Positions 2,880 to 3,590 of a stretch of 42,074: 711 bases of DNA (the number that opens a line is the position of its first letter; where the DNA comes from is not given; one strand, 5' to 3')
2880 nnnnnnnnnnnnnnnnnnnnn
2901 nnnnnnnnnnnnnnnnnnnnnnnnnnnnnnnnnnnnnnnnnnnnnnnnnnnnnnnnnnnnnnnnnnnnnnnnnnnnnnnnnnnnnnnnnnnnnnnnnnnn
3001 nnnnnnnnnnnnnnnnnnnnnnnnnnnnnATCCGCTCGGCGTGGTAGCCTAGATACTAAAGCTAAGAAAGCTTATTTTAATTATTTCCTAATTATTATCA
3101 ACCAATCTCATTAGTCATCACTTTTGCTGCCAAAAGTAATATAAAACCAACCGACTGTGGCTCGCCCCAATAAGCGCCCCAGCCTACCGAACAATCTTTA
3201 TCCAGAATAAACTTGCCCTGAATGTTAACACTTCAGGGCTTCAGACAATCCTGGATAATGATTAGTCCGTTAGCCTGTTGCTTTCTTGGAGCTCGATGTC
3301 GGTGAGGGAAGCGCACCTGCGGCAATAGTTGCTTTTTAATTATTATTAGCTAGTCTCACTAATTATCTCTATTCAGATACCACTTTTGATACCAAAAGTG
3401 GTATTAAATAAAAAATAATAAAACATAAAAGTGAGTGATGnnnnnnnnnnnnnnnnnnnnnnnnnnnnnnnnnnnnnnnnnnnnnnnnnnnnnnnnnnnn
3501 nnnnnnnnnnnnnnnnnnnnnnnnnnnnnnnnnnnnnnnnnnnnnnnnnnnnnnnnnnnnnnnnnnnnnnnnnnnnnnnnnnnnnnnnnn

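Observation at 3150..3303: Two full core copies differ by substitutions that preserve two predicted base pairs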

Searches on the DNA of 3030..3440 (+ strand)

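Call 7: search_dna_similar(query=window:3080-3420:+, collection=phages, mode=distant)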
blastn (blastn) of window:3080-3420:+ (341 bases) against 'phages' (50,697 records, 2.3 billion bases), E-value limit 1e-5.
No match.

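Call 8: search_dna_similar(query=window:3080-3420:+, collection=plasmids, mode=distant)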
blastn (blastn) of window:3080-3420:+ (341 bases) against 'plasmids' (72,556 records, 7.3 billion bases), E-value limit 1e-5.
No match.

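Call 10: search_rna_families(source=window, start=3030, end=3440, threshold=evalue, max_evalue=10, show_alignments=2)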
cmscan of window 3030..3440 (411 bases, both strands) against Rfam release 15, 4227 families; matches with E-value up to 10: 4.
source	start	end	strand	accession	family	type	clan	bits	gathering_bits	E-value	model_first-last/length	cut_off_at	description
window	3373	3408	-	RF00650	mir-153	Gene; miRNA;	-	16.1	54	3.2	1-73/73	no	mir-153 microRNA precursor family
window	3370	3411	+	RF00904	mir-392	Gene; miRNA;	-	15.8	62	4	1-75/75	no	mir-392 microRNA precursor family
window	3060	3123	-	RF01648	ceN65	Gene; snRNA; snoRNA; CD-box;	-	13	48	6.4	1-65/65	no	Caenorhabditis snoRNA ceN65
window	3251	3270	+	RF01134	sR30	Gene; snRNA; snoRNA; CD-box;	-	9.9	38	5.7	1-57/57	no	Small nucleolar RNA sR30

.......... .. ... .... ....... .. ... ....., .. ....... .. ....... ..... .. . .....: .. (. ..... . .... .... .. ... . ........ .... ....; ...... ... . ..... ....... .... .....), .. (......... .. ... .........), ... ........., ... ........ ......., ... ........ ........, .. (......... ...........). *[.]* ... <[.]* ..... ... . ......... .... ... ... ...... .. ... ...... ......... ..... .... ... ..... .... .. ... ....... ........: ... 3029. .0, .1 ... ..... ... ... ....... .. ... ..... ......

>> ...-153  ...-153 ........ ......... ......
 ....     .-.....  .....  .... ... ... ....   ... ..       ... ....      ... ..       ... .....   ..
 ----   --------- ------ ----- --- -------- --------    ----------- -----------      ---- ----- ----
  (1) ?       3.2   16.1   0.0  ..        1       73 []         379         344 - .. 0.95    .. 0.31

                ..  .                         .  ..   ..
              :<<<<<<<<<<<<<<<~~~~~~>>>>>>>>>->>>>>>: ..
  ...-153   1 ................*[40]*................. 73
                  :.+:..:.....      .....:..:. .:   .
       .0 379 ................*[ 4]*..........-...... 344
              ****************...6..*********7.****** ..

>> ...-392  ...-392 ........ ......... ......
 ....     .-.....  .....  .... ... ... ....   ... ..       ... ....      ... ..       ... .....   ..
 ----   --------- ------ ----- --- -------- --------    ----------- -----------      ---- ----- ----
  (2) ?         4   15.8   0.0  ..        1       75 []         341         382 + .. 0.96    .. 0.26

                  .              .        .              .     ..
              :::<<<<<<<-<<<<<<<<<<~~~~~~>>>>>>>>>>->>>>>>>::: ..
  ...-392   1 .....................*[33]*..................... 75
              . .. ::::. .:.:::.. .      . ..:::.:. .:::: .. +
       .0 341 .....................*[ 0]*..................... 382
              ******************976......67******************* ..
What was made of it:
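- On Described structured RNA family (Rfam 15): Over 3030-3440 at E <= 10, only chance miRNA/snoRNA matches appeared (call 10).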

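Call 69: build_rna_model(alignment_id=A3, structure=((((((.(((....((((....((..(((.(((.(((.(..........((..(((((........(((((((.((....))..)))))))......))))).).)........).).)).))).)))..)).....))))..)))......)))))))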
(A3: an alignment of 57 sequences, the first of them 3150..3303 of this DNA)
Model R1 built from alignment A3 (57 sequences, 158 columns); structure: as given.
model positions 155; base pairs 41; branch points 0; effective number of sequences 1.03; information 0.589 bits per position. Calibrated on 0.2 Mb of random sequence (short: E-values are rough).
structure used (alignment columns):
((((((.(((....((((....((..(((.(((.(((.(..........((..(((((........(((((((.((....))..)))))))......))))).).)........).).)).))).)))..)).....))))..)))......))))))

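Call 70: search_with_rna_model(model_id=R1, sources=[window, L002, L003, L011, L012, L033, L044, L045, L048, L053, L057, L058, L065, L067, L068, L069, L070, L071, L072, L073, L074, L075, L076, L077, L078, L079, L080, L081, L082, L083, L084, L085, L086, L087, L088, L089, L090, L091, L092, L093, L094, L095, L096, L097, L098, L099, L100, L101, L102, L103, L104, L105, L106, L107, L108, L109, L110, L111, L112, L113, L114, L115, L116, L117, L118, L119, L120, L121, L122, L123], max_evalue=0.01, make_alignment=true)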
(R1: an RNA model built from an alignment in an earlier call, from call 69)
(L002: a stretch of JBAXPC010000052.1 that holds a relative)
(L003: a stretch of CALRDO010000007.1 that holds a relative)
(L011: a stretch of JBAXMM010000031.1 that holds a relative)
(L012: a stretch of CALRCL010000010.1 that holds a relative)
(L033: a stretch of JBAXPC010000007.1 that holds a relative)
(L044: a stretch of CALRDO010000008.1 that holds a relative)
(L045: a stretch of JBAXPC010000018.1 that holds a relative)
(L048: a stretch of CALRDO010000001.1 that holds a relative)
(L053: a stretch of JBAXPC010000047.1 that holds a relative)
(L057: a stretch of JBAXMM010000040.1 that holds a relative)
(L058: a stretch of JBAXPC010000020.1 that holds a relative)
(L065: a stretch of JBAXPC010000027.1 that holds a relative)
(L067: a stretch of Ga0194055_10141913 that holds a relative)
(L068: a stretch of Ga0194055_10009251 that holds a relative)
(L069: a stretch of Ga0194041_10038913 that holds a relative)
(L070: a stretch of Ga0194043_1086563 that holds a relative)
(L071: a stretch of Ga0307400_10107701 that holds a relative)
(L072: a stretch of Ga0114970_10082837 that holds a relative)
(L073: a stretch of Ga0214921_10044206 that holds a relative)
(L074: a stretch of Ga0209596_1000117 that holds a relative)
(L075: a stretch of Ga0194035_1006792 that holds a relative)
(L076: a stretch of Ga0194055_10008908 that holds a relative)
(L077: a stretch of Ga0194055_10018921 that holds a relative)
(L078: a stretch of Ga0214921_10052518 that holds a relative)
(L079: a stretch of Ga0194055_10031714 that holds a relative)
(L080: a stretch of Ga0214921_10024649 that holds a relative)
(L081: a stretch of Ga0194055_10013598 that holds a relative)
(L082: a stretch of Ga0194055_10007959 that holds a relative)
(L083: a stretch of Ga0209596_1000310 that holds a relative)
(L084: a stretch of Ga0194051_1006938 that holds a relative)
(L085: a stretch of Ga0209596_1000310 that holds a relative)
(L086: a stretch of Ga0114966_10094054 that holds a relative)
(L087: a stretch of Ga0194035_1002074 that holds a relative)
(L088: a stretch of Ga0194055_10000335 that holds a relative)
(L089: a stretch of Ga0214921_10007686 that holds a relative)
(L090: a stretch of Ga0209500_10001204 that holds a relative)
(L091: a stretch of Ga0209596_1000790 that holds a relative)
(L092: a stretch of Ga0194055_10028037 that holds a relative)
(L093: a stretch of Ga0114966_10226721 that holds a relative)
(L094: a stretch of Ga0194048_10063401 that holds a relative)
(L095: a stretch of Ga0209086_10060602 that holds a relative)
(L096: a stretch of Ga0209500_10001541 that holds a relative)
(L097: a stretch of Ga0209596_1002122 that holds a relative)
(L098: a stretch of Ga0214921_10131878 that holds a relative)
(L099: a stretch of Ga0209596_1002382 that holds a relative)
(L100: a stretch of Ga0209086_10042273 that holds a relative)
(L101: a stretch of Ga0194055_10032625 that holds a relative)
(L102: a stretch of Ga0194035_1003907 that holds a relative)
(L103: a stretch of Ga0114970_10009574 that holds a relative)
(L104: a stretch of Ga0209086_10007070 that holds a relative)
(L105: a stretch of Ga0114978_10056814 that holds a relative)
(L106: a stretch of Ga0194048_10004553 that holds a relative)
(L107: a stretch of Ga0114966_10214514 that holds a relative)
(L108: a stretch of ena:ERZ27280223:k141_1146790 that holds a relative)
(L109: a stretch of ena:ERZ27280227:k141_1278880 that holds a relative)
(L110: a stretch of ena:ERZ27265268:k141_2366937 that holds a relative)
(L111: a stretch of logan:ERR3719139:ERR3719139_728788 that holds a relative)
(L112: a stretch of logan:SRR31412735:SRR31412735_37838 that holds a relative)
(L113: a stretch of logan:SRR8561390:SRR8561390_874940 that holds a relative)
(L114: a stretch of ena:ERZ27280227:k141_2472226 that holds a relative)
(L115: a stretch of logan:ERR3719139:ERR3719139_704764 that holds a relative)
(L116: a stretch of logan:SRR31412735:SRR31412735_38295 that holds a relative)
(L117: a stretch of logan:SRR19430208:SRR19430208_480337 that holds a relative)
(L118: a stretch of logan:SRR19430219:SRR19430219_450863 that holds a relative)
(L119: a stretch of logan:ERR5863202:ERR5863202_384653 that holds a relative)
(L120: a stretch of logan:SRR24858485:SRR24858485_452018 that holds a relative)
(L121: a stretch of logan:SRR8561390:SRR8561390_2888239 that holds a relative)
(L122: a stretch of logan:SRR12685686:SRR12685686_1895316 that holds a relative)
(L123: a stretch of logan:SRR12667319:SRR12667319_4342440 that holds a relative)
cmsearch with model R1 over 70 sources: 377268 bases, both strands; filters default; matches with E-value up to 0.01: 92.
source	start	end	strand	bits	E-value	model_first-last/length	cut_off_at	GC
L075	3510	3664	-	186.6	1.9e-44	1-155/155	no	0.47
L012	5251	5405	+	186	2.7e-44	1-155/155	no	0.46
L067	16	170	+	185.8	3.1e-44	1-155/155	no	0.48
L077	684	838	+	184.8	5.4e-44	1-155/155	no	0.48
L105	1468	1621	+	184.4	6.7e-44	1-155/155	no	0.5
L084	1425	1579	-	184.3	7.2e-44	1-155/155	no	0.47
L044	6905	7059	-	184.1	8.3e-44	1-155/155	no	0.48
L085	3796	3949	-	184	8.7e-44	1-155/155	no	0.5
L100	660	813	+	184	8.7e-44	1-155/155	no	0.5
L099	2932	3086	+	183.8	9.7e-44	1-155/155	no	0.48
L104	2494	2648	-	183.8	9.7e-44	1-155/155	no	0.48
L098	1446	1600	+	183.7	1e-43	1-155/155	no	0.52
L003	5478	5632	+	182.8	1.8e-43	1-155/155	no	0.48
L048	7037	7191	-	182.7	1.9e-43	1-155/155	no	0.48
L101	95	249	+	182.7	1.9e-43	1-155/155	no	0.51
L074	6702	6856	-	181.9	3e-43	1-155/155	no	0.52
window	3150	3303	-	181.3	4.2e-43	1-155/155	no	0.49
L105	292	446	-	181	4.9e-43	1-155/155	no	0.48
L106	3552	3705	-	180.9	5.2e-43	1-155/155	no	0.45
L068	607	760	+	180.9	5.4e-43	1-155/155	no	0.51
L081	1828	1982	+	180.8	5.4e-43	1-155/155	no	0.5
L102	2939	3093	-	180.8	5.4e-43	1-155/155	no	0.5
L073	3394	3549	+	180.6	6.1e-43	1-155/155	no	0.46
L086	466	620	-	180.5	6.7e-43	1-155/155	no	0.51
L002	1253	1407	-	180.5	6.7e-43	1-155/155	no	0.5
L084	2870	3024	-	180.5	6.7e-43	1-155/155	no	0.5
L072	130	285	-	180.4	7.1e-43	1-155/155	no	0.46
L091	287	442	+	180.4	7.1e-43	1-155/155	no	0.46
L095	900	1055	+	180.4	7.1e-43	1-155/155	no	0.46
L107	695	848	+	180.1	8.2e-43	1-155/155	no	0.51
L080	4699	4853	+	179.1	1.5e-42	1-155/155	no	0.48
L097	871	1024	-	178.5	2.1e-42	1-155/155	no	0.49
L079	1367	1521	+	178.2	2.4e-42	1-155/155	no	0.47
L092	561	716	-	178.1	2.6e-42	1-155/155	no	0.45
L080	3963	4116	-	178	2.7e-42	1-155/155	no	0.51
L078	260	414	+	177.6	3.6e-42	1-155/155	no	0.48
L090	6083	6236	+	177.4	4e-42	1-155/155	no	0.49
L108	3215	3368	+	177.3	4.2e-42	1-155/155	no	0.51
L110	492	645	+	177.3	4.2e-42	1-155/155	no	0.51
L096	421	576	-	177.2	4.5e-42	1-155/155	no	0.46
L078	1467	1621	+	176.8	5.6e-42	1-155/155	no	0.48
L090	4858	5012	+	176.8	5.6e-42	1-155/155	no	0.48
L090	3621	3774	-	176.8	5.7e-42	1-155/155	no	0.5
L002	987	1142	-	175.7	1.1e-41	1-155/155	no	0.49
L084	2604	2759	-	175.7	1.1e-41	1-155/155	no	0.49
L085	5274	5428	+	175.3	1.3e-41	1-155/155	no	0.52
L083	739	894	-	175.1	1.5e-41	1-155/155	no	0.47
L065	100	254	-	174.5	2.1e-41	1-155/155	no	0.52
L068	6033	6187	+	174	2.9e-41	1-155/155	no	0.48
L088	1598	1751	-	173.9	3.1e-41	1-155/155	no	0.51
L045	19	174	-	173.8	3.2e-41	1-155/155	no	0.51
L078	2756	2910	-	173.6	3.7e-41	1-155/155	no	0.49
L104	5417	5570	-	173.6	3.7e-41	1-155/155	no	0.49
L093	773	929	+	173.5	3.9e-41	1-155/155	no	0.46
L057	7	160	-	173.2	4.6e-41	1-155/155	no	0.49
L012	2327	2481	+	172.8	5.8e-41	1-155/155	no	0.52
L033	4769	4924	-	172.4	7.1e-41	1-155/155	no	0.51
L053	2779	2932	-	172.4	7.3e-41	1-155/155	no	0.47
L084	136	291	+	170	2.8e-40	1-155/155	no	0.44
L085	4930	5083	-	169.8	3.2e-40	1-155/155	no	0.49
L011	1839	1991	-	166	2.9e-39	1-155/155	no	0.46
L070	145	298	-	166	3e-39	1-155/155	no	0.49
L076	98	251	+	163.9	1e-38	1-155/155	no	0.5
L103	3170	3323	+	162.3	2.5e-38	1-155/155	no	0.46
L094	950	1103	-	161.6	3.7e-38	1-155/155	no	0.49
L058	3373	3526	+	160.6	6.9e-38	1-155/155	no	0.48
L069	1244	1397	-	160.6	6.9e-38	1-155/155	no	0.48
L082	2242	2395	-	160.6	6.9e-38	1-155/155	no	0.48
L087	2439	2592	-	160.6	6.9e-38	1-155/155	no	0.48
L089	10868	11021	-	160.6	6.9e-38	1-155/155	no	0.48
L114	56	210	+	147.9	1.1e-34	1-155/155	no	0.49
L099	1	144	-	146.8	2e-34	1-145/155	3'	0.45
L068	341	494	+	131.5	1.5e-30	1-155/155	no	0.48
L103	6716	6830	-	112.1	1.2e-25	40-155/155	5'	0.51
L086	1942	2027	-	79.6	1.8e-17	70-155/155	5'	0.48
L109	1764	1823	-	48.8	1e-09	96-155/155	5'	0.52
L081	1828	1982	-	32.3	1.5e-05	1-155/155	no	0.5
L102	2939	3093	+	32.3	1.5e-05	1-155/155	no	0.5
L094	950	1103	+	32.1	1.6e-05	1-155/155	no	0.49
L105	292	446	+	32.1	1.7e-05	1-155/155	no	0.48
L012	2327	2481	-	30.3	4.7e-05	1-155/155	no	0.52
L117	1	29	-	26.2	0.00051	1-29/155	3'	0.52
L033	4769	4924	+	26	0.00058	1-155/155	no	0.51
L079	1367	1521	-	25.3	0.00086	1-155/155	no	0.47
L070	171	276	+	24.6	0.0013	23-129/155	no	0.48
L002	987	1142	+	24.3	0.0016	1-155/155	no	0.49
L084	2604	2759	+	24.3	0.0016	1-155/155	no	0.49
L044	6905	7059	+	23.3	0.0027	1-155/155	no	0.48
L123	1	26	-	22.6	0.0041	1-26/155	3'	0.5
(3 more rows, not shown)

Alignment A4: 92 matches aligned to the model, 187 columns, each read 5' to 3' on its own strand. Consensus structure (alignment columns), stored with it:
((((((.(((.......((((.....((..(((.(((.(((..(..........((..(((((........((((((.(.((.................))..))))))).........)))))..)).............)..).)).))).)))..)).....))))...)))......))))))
